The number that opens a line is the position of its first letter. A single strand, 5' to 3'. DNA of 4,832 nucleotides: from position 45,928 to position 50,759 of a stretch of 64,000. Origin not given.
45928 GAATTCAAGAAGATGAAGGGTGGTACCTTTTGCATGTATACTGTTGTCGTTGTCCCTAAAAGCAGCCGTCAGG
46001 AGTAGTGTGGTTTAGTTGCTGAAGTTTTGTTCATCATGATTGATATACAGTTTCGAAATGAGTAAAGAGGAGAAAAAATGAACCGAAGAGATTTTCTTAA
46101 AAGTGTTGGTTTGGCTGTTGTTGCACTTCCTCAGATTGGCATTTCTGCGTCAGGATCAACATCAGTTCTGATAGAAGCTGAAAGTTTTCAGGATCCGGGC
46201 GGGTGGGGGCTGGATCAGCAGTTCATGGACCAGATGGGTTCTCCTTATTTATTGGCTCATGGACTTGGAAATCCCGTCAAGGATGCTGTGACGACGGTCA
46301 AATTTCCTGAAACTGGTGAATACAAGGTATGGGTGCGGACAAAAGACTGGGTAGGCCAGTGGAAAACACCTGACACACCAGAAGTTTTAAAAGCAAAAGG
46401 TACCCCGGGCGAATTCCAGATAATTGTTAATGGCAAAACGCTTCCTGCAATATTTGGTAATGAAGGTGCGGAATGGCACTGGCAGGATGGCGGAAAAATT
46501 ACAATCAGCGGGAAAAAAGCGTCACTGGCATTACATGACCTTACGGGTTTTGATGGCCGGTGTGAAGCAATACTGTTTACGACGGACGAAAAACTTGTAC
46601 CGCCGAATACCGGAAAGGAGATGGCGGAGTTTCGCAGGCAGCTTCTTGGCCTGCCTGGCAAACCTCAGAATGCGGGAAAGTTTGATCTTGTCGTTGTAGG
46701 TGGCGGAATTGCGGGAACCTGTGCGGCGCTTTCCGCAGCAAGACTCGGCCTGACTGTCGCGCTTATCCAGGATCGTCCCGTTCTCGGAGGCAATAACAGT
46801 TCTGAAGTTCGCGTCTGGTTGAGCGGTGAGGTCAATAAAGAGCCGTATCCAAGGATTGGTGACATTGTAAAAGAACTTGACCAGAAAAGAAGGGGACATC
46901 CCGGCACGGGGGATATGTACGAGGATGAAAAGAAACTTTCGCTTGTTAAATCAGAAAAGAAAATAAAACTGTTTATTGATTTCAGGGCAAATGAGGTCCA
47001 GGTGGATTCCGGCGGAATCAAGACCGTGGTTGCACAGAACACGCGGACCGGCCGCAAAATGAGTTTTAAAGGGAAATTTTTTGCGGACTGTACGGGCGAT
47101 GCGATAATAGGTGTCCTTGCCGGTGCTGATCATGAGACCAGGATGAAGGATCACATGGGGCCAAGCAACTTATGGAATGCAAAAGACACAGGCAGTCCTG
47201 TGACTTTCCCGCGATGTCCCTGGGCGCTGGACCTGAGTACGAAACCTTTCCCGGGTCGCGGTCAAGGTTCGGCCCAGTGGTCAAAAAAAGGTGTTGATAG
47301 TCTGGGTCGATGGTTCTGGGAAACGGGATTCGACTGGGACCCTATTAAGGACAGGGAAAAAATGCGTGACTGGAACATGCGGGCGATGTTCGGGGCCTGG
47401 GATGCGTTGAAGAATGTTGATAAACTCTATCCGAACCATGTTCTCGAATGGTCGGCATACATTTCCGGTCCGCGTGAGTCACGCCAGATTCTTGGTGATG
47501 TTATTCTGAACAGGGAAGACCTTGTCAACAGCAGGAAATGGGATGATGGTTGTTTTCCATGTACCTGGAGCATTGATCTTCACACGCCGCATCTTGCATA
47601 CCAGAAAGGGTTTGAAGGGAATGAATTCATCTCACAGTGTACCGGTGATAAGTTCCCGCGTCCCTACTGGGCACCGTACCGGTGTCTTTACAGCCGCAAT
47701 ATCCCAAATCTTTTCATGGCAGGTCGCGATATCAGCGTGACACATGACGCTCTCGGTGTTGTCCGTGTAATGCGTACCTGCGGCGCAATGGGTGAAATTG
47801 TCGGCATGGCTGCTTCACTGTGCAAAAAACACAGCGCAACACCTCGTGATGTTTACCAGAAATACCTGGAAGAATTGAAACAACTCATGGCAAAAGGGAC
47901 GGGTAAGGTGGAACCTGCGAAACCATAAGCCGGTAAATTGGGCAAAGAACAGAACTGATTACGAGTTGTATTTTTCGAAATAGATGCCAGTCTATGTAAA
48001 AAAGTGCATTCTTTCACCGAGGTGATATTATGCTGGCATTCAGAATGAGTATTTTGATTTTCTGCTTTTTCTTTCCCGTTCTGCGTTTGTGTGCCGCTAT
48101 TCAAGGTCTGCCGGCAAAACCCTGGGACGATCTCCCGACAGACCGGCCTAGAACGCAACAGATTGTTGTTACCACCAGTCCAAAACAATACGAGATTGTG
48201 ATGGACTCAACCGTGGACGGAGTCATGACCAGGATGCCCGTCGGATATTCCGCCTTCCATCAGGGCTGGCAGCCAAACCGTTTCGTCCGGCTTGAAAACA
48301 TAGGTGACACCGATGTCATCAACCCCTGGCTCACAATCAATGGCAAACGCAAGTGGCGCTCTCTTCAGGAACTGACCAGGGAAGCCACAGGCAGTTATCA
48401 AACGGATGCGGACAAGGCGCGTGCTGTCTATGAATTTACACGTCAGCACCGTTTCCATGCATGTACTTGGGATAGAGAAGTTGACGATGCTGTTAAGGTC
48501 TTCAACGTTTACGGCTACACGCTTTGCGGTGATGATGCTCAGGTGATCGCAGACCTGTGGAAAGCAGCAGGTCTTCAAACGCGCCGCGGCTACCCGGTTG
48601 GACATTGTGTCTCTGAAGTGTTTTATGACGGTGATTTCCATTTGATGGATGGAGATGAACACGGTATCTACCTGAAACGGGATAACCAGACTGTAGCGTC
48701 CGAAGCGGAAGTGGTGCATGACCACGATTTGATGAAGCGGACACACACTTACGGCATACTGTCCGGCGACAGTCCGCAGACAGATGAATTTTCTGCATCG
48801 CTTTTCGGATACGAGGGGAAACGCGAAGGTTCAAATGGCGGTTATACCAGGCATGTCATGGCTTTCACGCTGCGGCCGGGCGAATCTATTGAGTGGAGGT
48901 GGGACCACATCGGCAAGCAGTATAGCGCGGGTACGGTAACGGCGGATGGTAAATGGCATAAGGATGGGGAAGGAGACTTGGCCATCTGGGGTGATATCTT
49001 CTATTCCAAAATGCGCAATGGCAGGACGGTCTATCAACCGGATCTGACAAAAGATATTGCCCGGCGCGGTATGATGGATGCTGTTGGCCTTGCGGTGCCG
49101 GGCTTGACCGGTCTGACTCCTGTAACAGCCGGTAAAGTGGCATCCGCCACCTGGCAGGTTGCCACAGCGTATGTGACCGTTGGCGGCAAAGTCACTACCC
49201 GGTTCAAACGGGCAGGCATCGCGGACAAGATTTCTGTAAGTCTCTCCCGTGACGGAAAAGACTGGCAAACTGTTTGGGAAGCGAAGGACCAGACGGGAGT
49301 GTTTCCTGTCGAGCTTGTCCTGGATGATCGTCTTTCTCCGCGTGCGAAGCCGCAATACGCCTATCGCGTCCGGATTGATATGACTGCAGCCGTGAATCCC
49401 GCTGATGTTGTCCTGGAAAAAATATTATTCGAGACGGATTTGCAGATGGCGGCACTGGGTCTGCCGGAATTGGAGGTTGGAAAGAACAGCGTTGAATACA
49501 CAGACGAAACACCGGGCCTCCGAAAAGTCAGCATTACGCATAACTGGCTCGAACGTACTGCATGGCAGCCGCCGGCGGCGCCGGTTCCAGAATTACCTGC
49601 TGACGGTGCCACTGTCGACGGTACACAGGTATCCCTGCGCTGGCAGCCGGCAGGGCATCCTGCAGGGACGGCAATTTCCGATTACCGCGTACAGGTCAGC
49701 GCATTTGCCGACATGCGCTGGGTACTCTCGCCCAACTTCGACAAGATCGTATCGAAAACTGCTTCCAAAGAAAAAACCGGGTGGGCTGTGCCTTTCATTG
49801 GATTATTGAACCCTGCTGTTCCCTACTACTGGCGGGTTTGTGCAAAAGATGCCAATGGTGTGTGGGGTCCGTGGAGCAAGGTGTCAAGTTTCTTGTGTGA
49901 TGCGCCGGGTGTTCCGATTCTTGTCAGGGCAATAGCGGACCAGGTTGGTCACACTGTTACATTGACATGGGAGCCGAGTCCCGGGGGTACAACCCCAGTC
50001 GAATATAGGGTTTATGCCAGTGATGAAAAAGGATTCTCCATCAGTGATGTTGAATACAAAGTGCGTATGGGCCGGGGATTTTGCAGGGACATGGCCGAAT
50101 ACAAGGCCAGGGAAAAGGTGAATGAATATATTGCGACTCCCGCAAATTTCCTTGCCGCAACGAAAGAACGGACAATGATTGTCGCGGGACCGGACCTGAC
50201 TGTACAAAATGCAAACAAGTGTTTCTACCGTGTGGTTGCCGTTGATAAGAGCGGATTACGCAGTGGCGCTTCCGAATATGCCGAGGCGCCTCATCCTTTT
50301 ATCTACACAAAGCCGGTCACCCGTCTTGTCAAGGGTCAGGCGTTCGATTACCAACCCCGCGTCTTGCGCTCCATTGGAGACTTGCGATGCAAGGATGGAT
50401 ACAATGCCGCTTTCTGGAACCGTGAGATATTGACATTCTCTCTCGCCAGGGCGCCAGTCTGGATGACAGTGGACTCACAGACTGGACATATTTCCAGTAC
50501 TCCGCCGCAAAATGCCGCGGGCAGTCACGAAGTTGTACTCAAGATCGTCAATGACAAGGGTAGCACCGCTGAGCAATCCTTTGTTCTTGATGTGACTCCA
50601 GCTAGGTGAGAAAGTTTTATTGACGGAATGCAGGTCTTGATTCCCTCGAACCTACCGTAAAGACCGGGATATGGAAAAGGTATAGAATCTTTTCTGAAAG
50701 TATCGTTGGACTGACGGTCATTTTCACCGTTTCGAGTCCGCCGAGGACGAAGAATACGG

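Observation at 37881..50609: ECF sigma / FecR-LamG anti-sigma pair embedded among ThuA, FG-GAP, FAD-oxidoreductase and transglutaminase-FN3 secreted proteins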

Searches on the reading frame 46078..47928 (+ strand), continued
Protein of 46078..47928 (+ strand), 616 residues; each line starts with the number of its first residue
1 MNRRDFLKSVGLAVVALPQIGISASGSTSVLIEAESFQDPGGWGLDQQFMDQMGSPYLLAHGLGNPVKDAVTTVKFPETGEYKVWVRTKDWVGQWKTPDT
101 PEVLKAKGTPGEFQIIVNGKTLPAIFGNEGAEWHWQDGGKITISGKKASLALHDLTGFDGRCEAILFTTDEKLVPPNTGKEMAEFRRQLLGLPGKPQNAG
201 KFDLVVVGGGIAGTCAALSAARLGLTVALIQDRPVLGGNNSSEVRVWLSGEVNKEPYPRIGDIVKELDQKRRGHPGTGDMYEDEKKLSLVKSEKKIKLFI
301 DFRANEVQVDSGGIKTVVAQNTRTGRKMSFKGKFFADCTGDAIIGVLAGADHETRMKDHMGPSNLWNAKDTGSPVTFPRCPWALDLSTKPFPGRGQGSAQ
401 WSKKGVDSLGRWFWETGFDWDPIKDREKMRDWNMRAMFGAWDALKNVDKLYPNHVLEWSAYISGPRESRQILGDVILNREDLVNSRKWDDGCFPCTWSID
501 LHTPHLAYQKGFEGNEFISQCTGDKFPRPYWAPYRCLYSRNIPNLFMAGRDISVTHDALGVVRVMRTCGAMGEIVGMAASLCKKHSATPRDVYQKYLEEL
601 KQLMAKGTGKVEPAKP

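Call 86: find_encoding_contigs(protein=P0360, flank=9000, max_places=1)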
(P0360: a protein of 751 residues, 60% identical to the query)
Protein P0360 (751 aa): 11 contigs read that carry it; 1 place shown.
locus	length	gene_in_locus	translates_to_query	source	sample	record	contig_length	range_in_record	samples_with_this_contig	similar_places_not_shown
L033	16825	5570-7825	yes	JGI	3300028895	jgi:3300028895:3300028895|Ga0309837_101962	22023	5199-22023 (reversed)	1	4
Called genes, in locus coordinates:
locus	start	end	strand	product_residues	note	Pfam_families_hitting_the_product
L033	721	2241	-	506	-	PF01266:DAO, PF16901:DAO_C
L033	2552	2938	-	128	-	PF19571:ACT_8 (weak), PF22629:ACT_AHAS_ss (faint), PF01842:ACT (weak)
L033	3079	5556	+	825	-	-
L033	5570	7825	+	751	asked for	PF00890:FAD_binding_2 (faint), PF01134:GIDA (weak), PF01266:DAO (weak), PF07992:Pyr_redox_2 (weak), PF12831:FAD_oxidored, PF13450:NAD_binding_8 (weak), PF12831:FAD_oxidored, PF24135:DUF7402 (weak)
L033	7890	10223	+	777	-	PF00890:FAD_binding_2 (weak), PF01266:DAO (weak), PF07992:Pyr_redox_2 (faint), PF12831:FAD_oxidored, PF13450:NAD_binding_8 (weak), PF00754:F5_F8_type_C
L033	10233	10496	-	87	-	PF05016:ParE_toxin, PF06769:YoeB_toxin (weak)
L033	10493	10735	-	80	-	PF02604:PhdYeFM_antitox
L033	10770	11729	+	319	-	-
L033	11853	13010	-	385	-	PF18582:HZS_alpha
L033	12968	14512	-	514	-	PF26549:Tricorn_N, PF07676:PD40 (faint)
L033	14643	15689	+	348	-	PF01594:AI-2E_transport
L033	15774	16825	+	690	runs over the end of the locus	-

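Call 87: find_encoding_contigs(protein=P0293, flank=9000, max_places=1)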
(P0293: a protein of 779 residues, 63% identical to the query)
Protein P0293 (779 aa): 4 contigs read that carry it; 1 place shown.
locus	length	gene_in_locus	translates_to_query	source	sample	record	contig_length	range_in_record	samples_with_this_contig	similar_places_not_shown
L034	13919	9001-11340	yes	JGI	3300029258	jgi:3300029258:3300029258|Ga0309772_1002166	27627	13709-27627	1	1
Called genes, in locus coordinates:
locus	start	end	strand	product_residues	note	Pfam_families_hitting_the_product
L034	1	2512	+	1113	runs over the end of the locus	PF18582:HZS_alpha, PF03781:FGE-sulfatase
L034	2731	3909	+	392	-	PF01969:Ni_insertion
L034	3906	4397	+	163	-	-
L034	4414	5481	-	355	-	PF03109:ABC1 (faint), PF00069:Pkinase, PF07714:PK_Tyr_Ser-Thr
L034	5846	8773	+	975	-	-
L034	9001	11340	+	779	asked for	PF00890:FAD_binding_2 (weak), PF01134:GIDA (weak), PF01266:DAO (weak), PF07992:Pyr_redox_2 (weak), PF12831:FAD_oxidored, PF13450:NAD_binding_8 (weak), PF24135:DUF7402 (weak), PF00754:F5_F8_type_C (weak)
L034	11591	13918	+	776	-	?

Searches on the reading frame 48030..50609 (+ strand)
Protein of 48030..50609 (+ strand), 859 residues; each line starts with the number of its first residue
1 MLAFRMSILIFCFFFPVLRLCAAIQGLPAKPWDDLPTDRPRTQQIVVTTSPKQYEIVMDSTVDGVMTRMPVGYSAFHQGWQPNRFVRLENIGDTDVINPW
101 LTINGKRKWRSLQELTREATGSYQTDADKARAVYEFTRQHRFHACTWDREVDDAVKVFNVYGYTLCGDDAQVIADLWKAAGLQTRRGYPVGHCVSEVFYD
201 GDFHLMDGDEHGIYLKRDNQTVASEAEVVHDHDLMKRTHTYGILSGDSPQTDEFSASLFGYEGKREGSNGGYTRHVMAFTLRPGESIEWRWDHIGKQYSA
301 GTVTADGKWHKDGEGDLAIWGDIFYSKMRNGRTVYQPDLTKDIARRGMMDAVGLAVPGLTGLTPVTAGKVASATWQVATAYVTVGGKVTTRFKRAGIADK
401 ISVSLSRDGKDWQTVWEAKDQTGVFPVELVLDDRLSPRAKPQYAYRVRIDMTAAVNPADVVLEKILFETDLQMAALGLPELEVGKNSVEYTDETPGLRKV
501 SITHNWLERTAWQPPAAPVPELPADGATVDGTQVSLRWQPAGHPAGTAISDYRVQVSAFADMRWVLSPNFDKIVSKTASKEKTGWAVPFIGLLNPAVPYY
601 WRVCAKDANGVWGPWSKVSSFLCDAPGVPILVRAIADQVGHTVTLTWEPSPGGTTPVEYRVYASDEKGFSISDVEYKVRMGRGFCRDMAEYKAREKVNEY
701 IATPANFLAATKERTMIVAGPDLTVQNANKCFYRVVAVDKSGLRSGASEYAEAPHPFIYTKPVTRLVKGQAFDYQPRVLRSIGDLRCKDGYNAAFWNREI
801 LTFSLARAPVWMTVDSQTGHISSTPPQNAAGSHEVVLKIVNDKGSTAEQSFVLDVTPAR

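Call 3: search_protein_families(library=pfam, proteins=[window:48030-50609:+], max_evalue=0.01)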
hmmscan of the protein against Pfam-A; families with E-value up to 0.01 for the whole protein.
window:48030-50609:+ (859 aa): 5 families
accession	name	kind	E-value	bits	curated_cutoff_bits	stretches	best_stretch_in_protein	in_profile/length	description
PF25788.1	Ig_Rha78A_N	-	3.6e-09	37.3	27.4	1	527-621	13-99/105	Rha78A-like, N-terminal immunoglobulin domain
PF05345.18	He_PIG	-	1.3e-08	35.6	24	1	798-856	34-96/96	Putative Ig domain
PF00041.27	fn3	-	5.1e-06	27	25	1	528-620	10-82/84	Fibronectin type III domain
PF18957.6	RibLong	-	0.00013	23.2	27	1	802-856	37-93/93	Long Rib domain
PF01841.26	Transglut_core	-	0.0016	19.1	23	0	114-186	2-74/108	Transglutaminase-like superfamily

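Call 46: search_solved_structures(query=window:48030-50609:+, max_evalue=0.1)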
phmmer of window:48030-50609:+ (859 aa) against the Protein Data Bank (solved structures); distinct sequences matched with E-value up to 0.1: 2.
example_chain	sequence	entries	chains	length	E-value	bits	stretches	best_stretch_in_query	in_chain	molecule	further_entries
6s5w_A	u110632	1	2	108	0.0017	19.8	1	807-855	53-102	Surface protein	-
3lpw_A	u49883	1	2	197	0.062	14.7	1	527-659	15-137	A77-A78 domain from Titin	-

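Call 51: search_protein_families(library=ncbifam, proteins=[window:48030-50609:+], max_evalue=0.001)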
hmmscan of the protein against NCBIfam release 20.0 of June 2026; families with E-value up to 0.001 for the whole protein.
window:48030-50609:+ (859 aa): 0 families
